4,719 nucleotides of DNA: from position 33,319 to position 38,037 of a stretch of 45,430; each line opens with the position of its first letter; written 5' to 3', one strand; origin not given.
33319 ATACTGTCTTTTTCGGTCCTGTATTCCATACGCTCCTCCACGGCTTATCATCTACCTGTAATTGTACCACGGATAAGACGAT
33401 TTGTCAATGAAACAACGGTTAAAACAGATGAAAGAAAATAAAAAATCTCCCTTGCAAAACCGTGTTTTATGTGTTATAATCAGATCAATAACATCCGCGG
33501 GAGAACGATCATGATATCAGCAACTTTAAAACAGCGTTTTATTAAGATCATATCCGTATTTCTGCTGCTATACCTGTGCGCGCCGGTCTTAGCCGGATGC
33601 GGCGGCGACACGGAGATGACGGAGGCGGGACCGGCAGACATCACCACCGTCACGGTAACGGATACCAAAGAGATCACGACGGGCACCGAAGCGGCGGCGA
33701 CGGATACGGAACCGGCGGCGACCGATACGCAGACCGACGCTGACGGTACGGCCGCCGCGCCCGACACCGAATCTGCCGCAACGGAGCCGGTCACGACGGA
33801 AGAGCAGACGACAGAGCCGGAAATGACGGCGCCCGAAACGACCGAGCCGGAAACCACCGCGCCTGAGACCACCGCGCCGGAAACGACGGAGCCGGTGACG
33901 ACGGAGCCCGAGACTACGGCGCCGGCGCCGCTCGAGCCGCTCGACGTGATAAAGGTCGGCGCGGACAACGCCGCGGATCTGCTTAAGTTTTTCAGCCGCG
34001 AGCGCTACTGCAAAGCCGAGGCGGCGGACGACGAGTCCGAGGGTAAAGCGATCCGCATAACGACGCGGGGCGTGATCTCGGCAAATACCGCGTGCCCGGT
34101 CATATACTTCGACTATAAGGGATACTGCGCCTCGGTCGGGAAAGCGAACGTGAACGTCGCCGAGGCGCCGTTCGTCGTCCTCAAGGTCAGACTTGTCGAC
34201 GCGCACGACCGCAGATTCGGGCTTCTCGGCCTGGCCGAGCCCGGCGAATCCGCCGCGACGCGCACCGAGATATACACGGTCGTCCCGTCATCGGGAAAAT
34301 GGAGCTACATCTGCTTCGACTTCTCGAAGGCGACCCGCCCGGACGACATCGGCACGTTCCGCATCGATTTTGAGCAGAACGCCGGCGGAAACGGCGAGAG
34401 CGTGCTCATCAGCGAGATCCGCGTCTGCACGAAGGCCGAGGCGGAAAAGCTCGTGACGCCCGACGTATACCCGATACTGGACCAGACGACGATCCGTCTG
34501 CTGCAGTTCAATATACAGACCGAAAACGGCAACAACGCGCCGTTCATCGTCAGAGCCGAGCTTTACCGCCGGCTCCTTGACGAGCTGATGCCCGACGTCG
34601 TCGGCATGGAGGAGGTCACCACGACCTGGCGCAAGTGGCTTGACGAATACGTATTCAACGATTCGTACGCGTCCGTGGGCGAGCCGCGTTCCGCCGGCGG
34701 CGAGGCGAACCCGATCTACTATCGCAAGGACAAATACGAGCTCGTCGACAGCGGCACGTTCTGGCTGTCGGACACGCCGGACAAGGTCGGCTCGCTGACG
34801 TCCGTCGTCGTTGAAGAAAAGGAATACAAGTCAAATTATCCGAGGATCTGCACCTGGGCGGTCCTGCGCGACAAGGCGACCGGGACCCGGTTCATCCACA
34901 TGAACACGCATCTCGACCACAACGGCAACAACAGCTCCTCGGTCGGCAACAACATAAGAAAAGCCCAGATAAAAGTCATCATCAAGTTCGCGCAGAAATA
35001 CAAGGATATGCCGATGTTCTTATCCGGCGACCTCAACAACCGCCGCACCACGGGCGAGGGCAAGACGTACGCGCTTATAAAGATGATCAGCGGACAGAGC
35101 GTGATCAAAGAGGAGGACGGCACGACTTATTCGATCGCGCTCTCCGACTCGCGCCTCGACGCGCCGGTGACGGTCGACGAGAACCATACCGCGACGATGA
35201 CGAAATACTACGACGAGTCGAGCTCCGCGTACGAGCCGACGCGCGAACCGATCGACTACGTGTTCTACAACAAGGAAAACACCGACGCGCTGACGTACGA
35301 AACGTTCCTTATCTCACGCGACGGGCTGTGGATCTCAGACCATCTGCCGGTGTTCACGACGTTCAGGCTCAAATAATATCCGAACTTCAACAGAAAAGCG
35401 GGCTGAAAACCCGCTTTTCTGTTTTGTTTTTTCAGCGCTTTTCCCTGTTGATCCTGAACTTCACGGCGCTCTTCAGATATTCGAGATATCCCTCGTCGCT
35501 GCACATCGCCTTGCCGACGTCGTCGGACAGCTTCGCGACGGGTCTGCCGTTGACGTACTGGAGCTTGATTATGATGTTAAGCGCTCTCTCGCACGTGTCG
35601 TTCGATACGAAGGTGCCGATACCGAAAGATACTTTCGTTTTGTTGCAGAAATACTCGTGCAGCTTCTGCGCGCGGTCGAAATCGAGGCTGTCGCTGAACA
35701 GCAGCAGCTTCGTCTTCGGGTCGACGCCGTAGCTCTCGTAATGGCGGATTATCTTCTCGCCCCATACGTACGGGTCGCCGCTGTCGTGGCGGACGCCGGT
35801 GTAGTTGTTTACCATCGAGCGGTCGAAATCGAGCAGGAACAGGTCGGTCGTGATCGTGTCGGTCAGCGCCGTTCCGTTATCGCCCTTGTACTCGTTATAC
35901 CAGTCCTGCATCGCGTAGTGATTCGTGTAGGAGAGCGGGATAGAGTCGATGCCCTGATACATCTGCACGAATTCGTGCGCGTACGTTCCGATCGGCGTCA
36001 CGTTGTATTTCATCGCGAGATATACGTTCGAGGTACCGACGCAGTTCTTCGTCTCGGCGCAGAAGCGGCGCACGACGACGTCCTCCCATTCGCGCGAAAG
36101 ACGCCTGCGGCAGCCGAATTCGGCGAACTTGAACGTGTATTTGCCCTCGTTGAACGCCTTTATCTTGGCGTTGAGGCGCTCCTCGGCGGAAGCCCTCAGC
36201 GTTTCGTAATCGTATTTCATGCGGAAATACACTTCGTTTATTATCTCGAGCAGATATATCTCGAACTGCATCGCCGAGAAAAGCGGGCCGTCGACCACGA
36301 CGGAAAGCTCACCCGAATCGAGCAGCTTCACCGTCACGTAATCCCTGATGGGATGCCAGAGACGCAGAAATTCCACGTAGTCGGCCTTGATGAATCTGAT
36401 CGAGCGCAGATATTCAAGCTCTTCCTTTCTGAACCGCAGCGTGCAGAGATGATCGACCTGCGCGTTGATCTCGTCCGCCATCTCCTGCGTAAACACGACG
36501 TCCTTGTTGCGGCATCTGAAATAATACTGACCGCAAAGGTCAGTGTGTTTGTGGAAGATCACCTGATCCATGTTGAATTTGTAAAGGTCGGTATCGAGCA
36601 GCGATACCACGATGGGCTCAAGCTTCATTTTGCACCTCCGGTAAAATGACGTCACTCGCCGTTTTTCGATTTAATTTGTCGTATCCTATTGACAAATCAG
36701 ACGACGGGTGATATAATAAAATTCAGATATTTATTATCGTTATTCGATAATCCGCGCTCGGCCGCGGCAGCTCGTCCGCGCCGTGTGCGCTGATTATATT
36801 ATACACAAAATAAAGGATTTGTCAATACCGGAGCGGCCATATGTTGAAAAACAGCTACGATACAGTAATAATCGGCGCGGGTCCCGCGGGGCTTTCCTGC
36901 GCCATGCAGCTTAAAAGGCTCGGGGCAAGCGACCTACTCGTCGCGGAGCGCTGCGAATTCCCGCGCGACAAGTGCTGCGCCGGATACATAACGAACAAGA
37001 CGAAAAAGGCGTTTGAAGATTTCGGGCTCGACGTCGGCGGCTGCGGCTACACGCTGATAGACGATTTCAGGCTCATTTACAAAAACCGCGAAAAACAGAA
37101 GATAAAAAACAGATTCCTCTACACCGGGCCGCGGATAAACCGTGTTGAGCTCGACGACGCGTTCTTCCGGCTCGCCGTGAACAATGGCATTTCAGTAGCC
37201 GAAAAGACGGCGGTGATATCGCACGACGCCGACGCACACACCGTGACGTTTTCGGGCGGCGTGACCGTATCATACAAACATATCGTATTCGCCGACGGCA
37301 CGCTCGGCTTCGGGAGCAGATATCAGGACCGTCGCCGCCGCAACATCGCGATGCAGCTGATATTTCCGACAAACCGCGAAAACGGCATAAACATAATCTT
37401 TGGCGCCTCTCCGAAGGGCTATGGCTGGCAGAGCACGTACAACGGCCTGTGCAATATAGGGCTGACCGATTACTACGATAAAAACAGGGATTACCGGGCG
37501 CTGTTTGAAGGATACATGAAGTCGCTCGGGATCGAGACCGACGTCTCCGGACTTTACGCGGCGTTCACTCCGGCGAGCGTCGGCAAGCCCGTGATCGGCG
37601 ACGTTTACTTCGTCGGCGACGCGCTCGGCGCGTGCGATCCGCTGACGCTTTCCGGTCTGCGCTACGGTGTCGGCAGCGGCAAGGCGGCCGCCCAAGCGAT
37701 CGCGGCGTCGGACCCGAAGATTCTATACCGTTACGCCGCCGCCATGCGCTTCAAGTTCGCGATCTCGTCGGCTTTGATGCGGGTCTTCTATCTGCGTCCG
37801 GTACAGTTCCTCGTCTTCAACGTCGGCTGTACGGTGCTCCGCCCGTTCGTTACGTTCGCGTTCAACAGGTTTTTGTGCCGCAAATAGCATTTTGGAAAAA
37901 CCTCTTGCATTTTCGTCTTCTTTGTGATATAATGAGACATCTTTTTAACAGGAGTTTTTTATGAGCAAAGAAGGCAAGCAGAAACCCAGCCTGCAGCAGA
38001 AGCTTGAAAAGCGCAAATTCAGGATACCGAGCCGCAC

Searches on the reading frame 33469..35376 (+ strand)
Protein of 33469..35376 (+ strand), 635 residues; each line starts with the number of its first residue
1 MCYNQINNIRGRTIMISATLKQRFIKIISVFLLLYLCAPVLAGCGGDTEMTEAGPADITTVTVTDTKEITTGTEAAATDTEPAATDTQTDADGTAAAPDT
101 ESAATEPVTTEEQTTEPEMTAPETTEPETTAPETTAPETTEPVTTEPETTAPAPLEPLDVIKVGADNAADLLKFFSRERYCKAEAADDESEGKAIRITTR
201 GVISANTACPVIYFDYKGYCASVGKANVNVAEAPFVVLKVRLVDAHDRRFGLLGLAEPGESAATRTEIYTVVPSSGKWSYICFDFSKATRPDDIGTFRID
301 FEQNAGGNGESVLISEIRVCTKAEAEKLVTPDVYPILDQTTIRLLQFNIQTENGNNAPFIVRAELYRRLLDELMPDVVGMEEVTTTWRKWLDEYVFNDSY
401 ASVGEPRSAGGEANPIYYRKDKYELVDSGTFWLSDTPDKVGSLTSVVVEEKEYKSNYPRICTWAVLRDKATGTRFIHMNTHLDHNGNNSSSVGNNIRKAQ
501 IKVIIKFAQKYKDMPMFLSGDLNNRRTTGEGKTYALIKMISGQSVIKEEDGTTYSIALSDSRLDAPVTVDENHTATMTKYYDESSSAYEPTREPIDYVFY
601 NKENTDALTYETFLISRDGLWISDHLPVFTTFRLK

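Call 20: search_protein_families(library=pfam, proteins=[window:33469-35376:+], max_evalue=0.001)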
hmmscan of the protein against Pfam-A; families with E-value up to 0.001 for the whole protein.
window:33469-35376:+ (635 aa): 2 families
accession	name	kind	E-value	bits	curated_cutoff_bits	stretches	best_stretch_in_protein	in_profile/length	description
PF03372.29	Exo_endo_phos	-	3.8e-08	33.8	24.5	1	345-625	1-225/225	Endonuclease/Exonuclease/phosphatase family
PF22669.2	Exo_endo_phos2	-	2.7e-06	27.6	27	1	471-630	125-287/288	Endonuclease/Exonuclease/phosphatase family 2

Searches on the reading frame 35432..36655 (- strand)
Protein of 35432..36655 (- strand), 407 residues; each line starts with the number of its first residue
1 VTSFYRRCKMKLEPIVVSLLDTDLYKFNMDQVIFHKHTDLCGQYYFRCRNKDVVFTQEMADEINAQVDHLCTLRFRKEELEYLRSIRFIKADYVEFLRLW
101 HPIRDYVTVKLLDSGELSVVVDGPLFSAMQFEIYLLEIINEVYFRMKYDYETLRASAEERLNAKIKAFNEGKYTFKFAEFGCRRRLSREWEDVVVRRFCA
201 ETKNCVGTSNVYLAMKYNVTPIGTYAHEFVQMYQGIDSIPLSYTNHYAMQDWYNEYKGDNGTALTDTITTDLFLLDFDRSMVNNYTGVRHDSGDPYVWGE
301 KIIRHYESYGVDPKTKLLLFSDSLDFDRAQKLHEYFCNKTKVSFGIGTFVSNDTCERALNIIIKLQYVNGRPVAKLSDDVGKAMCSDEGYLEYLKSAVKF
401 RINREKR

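Call 20: search_protein_families(library=pfam, proteins=[window:35432-36655:-], max_evalue=0.001)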
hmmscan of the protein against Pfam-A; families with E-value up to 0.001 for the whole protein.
window:35432-36655:- (407 aa): 2 families
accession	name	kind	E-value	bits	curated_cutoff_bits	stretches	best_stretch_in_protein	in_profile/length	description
PF04095.22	NAPRTase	-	2.9e-62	211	20.8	1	175-397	1-234/239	Nicotinate phosphoribosyltransferase (NAPRTase) family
PF17767.7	NAPRTase_N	-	2.1e-28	99.6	32.6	1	20-140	1-125/125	Nicotinate phosphoribosyltransferase (NAPRTase) N-terminal domain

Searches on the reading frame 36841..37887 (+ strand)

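Call 20: search_protein_families(library=pfam, proteins=[window:36841-37887:+], max_evalue=0.001)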
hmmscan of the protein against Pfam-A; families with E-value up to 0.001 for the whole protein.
window:36841-37887:+ (348 aa): 9 families
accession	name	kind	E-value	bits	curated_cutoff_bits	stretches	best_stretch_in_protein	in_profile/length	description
PF07992.20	Pyr_redox_2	-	3.5e-10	40.2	26.1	1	6-153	1-108/291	Pyridine nucleotide-disulphide oxidoreductase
PF01266.30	DAO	-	1.8e-07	31.5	27.9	1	7-39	1-32/353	FAD dependent oxidoreductase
PF01494.25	FAD_binding_3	-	3.3e-07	30.3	22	1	6-136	2-134/349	FAD binding domain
PF13738.12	Pyr_redox_3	-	1.6e-06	28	30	1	9-37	1-29/305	Pyridine nucleotide-disulphide oxidoreductase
PF03486.20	HI0933_like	-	0.00019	21.4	50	0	7-37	2-32/244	HI0933-like protein Rossmann domain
PF01134.28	GIDA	-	0.0003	20.4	22.1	0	7-40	1-34/391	Glucose inhibited division protein A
PF00890.30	FAD_binding_2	-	0.00039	20.2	20.4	1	7-35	1-28/414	FAD binding domain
PF00070.33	Pyr_redox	-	0.00049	21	22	0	8-56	2-52/82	Pyridine nucleotide-disulphide oxidoreductase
PF13450.12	NAD_binding_8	-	0.00095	19.8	21.9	0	10-37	1-27/68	NAD(P)-binding Rossmann-like domain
